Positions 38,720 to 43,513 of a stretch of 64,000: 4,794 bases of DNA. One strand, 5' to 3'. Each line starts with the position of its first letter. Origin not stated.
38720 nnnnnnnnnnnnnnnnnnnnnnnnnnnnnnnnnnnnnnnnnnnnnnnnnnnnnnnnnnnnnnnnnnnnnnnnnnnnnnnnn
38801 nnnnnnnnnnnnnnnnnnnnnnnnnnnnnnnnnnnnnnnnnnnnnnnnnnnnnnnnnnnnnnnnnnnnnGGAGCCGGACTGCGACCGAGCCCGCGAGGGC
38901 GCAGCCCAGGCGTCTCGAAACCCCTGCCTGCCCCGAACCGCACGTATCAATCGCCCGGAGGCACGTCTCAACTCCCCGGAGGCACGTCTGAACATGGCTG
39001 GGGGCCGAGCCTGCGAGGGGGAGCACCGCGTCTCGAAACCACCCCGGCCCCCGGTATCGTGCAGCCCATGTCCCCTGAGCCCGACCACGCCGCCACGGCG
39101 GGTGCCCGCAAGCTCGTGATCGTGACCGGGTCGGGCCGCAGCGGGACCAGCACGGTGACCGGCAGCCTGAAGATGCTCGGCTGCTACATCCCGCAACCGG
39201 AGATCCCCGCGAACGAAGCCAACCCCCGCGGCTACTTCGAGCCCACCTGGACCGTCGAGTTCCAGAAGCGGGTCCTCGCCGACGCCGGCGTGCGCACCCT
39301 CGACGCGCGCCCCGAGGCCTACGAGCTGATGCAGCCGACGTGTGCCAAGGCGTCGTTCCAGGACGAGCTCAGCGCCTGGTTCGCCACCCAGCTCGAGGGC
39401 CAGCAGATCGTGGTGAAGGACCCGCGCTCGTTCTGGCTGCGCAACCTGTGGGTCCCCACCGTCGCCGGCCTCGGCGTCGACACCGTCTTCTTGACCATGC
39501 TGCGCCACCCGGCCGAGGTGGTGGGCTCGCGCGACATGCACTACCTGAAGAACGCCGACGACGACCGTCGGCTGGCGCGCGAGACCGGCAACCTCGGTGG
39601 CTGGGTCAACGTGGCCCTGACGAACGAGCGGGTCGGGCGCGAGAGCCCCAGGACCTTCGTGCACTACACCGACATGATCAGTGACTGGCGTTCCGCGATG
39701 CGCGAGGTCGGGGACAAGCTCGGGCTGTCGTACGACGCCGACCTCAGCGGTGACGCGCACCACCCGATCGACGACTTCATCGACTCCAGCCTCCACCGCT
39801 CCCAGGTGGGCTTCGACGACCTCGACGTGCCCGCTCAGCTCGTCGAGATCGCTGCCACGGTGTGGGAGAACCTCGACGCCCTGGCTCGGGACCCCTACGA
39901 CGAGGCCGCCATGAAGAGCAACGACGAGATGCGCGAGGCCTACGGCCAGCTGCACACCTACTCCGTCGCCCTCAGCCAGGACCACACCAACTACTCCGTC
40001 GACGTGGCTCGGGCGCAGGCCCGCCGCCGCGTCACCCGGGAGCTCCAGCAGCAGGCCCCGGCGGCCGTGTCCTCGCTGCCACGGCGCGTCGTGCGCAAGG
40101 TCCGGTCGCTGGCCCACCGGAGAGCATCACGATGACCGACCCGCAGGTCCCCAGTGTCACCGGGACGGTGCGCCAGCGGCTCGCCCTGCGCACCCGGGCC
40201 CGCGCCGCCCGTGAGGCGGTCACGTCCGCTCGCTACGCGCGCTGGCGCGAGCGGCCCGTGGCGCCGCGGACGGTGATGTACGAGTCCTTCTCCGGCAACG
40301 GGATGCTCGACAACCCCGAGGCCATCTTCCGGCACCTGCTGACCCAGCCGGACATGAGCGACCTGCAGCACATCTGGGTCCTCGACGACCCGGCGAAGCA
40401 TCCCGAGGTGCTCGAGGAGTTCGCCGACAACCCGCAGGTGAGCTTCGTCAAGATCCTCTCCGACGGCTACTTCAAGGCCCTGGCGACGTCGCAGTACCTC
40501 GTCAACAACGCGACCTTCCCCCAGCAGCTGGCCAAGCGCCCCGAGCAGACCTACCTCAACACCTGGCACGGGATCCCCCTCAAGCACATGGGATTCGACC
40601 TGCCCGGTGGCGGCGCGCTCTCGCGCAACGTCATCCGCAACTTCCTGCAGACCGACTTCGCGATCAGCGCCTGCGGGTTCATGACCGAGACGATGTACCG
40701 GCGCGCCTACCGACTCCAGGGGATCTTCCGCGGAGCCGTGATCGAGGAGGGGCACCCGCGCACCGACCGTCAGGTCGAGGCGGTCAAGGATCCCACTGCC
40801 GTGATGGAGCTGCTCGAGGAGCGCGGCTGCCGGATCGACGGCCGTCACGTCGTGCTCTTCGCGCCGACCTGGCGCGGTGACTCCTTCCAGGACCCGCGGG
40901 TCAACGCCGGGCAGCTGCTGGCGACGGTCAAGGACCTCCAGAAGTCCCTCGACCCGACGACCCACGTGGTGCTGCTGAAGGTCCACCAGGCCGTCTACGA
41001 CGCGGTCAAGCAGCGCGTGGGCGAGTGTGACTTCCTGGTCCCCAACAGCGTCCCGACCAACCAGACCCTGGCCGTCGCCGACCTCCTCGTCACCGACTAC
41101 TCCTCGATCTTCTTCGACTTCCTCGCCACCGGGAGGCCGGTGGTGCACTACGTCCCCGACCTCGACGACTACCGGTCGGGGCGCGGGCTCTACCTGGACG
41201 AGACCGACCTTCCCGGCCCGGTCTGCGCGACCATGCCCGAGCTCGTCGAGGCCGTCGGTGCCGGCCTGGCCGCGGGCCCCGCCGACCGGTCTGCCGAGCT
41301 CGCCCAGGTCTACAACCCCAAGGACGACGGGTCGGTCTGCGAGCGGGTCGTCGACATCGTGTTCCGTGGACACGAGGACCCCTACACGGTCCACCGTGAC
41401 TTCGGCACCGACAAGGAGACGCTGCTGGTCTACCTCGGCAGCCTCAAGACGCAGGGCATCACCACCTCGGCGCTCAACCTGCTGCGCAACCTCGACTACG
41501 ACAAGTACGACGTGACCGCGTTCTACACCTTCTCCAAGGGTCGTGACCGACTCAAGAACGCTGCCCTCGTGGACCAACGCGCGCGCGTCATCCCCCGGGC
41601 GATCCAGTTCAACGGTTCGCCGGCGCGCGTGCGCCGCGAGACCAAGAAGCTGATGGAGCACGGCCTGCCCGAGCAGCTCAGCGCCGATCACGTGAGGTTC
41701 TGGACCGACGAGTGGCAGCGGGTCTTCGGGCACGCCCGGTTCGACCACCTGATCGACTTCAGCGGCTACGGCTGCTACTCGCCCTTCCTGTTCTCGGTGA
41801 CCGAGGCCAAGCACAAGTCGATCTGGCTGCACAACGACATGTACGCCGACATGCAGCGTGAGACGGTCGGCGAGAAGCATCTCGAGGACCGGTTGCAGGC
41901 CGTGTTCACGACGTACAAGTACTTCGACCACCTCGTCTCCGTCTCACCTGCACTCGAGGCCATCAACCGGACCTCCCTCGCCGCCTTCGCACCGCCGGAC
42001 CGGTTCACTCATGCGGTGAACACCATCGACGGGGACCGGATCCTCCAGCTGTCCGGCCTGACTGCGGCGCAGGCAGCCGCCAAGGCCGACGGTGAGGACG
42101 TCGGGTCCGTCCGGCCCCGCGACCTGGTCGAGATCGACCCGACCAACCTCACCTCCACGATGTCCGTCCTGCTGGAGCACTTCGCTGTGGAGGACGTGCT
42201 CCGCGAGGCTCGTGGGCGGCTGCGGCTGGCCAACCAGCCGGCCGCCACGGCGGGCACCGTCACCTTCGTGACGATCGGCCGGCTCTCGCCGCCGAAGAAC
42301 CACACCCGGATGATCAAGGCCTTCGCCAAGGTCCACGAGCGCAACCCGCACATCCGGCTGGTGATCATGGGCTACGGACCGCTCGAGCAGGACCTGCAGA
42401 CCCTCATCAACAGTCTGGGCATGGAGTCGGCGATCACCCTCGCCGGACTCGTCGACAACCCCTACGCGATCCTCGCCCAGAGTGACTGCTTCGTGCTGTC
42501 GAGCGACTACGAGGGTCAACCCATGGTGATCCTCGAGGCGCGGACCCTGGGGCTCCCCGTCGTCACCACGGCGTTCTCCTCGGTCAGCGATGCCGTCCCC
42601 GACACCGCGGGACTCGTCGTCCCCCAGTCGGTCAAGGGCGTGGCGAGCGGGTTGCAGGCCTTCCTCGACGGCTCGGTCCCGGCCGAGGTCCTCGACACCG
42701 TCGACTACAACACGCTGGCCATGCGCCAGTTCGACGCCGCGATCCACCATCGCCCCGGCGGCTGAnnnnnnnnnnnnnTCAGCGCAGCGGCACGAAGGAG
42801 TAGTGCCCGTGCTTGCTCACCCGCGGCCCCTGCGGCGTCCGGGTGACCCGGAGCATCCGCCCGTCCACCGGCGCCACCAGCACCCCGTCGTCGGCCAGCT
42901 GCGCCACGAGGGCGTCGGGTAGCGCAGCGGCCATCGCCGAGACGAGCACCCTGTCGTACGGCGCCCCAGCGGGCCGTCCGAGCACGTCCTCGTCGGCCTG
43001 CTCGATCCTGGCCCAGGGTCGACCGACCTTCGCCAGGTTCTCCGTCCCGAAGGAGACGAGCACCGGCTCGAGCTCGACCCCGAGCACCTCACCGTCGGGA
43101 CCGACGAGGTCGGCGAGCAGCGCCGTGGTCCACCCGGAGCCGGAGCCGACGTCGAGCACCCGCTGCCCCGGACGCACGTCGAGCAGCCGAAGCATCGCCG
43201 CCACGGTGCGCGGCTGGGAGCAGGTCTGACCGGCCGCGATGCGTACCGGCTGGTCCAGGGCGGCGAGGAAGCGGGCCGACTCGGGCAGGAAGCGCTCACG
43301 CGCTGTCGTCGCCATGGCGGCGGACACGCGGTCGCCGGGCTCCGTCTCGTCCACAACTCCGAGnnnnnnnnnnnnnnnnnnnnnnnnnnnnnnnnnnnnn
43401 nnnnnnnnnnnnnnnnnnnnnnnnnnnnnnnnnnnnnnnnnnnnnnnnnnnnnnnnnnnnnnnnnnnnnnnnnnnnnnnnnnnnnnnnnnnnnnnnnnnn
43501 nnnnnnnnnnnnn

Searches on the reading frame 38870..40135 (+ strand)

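Call 12: search_protein_families(library=pfam, proteins=[window:38870-40135:+], max_evalue=0.001)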
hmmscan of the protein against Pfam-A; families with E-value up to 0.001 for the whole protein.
window:38870-40135:+ (421 aa): 1 family
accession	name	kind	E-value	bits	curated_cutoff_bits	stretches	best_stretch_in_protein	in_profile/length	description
PF13469.12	Sulfotransfer_3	-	3.9e-07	31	27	1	83-289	2-215/216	Sulfotransferase family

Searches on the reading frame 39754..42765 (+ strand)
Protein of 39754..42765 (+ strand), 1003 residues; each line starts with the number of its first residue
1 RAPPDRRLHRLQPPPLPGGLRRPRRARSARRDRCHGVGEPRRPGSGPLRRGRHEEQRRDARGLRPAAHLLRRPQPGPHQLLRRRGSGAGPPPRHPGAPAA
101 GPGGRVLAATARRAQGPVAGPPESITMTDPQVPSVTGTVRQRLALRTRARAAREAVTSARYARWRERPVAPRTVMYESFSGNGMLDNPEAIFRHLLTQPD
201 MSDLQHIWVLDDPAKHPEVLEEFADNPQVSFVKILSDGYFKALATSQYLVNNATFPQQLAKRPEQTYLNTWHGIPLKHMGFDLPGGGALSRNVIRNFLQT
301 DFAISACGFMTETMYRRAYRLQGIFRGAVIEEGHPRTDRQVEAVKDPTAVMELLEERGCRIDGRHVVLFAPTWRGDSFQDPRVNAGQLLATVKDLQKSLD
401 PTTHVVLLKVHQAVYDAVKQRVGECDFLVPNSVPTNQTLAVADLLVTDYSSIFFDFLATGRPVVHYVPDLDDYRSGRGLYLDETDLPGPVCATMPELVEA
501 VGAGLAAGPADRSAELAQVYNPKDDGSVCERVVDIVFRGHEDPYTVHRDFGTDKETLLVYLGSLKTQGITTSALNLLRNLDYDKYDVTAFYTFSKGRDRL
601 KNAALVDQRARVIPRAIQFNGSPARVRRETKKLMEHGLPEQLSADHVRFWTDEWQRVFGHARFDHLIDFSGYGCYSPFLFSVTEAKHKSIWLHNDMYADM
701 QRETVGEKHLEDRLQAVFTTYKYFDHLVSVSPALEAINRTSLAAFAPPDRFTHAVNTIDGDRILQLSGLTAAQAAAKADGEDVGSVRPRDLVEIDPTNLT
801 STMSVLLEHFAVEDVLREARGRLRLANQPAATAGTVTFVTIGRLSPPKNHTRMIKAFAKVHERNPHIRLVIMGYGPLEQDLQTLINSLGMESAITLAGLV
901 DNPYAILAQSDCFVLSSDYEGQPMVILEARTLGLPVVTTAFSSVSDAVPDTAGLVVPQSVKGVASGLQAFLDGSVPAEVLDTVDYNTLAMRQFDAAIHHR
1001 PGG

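Call 12: search_protein_families(library=pfam, proteins=[window:39754-42765:+], max_evalue=0.001)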
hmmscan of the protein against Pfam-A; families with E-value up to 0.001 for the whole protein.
window:39754-42765:+ (1003 aa): 4 families
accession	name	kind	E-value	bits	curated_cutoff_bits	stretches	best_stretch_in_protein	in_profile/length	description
PF04464.20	Glyphos_transf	-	4e-76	256.8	22.1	1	163-537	5-366/367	CDP-Glycerol:Poly(glycerophosphate) glycerophosphotransferase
PF00534.26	Glycos_transf_1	-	2.8e-27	95.8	26.4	1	835-973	15-158/172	Glycosyl transferases group 1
PF13692.12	Glyco_trans_1_4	-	1.5e-26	93.8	27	1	837-971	3-140/142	Glycosyl transferases group 1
PF20706.3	GT4-conflict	-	0.00012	21.7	26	1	829-950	192-322/385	Family 4 Glycosyltransferase in conflict systems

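Call 77: search_protein_families(library=ncbifam, proteins=[window:39862-42765:+], max_evalue=0.001)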
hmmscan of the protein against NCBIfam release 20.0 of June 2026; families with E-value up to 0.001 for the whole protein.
window:39862-42765:+ (967 aa): 30 families (the best 25 are shown)
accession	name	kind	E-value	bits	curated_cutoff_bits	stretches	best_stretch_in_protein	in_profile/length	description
NF041712.1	techglyph_taseTarF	equivalog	2.9e-41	141.8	550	1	136-501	27-387/388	teichoic acid glycerol-phosphate transferase TarF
TIGR03088.1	stp2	hypoth_equivalog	1.7e-24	86.6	409.05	1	785-936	180-337/374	TIGR03088 family PEP-CTERM/XrtA system glycosyltransferase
NF050063.1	ProtGlycPglJ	equivalog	4.1e-20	72.3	500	1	801-909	196-301/363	N-acetylgalactosamine-N,N'-diacetylbacillosaminyl-diphospho-undecaprenol 4-alpha-N-acetylgalactosaminyltransferase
NF041713.1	Tar_polymTarL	equivalog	5e-18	65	1000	1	277-501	341-560/562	teichoic acid ribitol-phosphate polymerase TarL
NF011726.0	PRK15179.1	equivalog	6.1e-18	64.5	733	1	796-921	514-640/694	Vi polysaccharide biosynthesis protein TviE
NF041876.1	EPS_EpsE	equivalog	1.4e-16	60.8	400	1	791-935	206-359/389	exopolysaccharide biosynthesis GT4 family glycosyltransferase EpsE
TIGR04047.1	MSMEG_0565_glyc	hypoth_equivalog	6.7e-15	55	259.85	1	783-945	182-349/373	MSMEG_0565 family glycosyltransferase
TIGR04005.1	wcaL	equivalog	2.4e-12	46.4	537.6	1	798-934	221-367/406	colanic acid biosynthesis glycosyltransferase WcaL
NF007396.0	PRK09922.1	equivalog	3e-12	46.1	385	1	799-939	182-328/361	lipopolysaccharide 1,6-galactosyltransferase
TIGR03999.1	thiol_BshA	equivalog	4.3e-12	45.6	273.7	1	792-914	192-313/375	N-acetyl-alpha-D-glucosaminyl L-malate synthase BshA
NF047684.1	TeichurnBiosyTuaC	equivalog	1.3e-11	44.1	550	1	770-942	195-359/391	teichuronic acid biosynthesis protein TuaC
NF038011.1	PelF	equivalog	1.6e-10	40.6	100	1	802-910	309-420/489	GT4 family glycosyltransferase PelF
TIGR04157.1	glyco_rSAM_CFB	subfamily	4.2e-10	39.2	400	1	802-915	230-342/406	TIGR04157 family glycosyltransferase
NF047880.1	glyco_SdgA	exception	2.2e-09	36.4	800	1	802-902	318-418/488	serine-aspartate repeat adhesin O-glycosyltransferase SdgA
NF047881.1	glyco_SdgB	exception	8.1e-09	34.7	800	1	800-902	322-424/496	serine-aspartate repeat adhesin O-glycosyltransferase SdgB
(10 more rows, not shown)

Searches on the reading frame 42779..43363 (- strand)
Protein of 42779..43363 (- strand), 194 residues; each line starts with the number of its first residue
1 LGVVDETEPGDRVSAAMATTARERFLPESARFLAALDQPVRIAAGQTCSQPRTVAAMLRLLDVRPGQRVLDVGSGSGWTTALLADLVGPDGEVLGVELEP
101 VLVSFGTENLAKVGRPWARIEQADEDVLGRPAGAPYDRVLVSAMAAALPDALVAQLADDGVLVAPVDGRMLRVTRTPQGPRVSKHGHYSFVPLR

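Call 36: search_protein_families(library=pfam, proteins=[window:42779-43363:-], max_evalue=0.001)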
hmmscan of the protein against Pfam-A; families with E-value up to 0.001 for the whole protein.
window:42779-43363:- (194 aa): 8 families
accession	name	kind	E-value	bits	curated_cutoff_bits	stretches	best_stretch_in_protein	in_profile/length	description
PF01135.25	PCMT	-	3.9e-39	135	20.3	1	11-192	19-204/210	Protein-L-isoaspartate(D-aspartate) O-methyltransferase (PCMT)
PF13649.12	Methyltransf_25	-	2e-07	32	27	1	69-150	1-79/97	Methyltransferase domain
PF13847.12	Methyltransf_31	-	3.5e-07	30.4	27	1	65-124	3-62/145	Methyltransferase domain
PF08242.18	Methyltransf_12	-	1.3e-05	26.3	30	1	70-150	1-80/98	Methyltransferase domain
PF01269.23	Fibrillarin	-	2.9e-05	23.8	27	1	56-101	62-107/227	Fibrillarin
PF01189.24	Methyltr_RsmB-F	-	0.00012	22.3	27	1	60-144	3-88/199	16S rRNA methyltransferase RsmB/F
PF01209.24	Ubie_methyltran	-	0.00016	21.5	20.1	1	59-116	41-98/233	ubiE/COQ5 methyltransferase family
PF08241.18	Methyltransf_11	-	0.00048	21.1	21.2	0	70-148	1-73/95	Methyltransferase domain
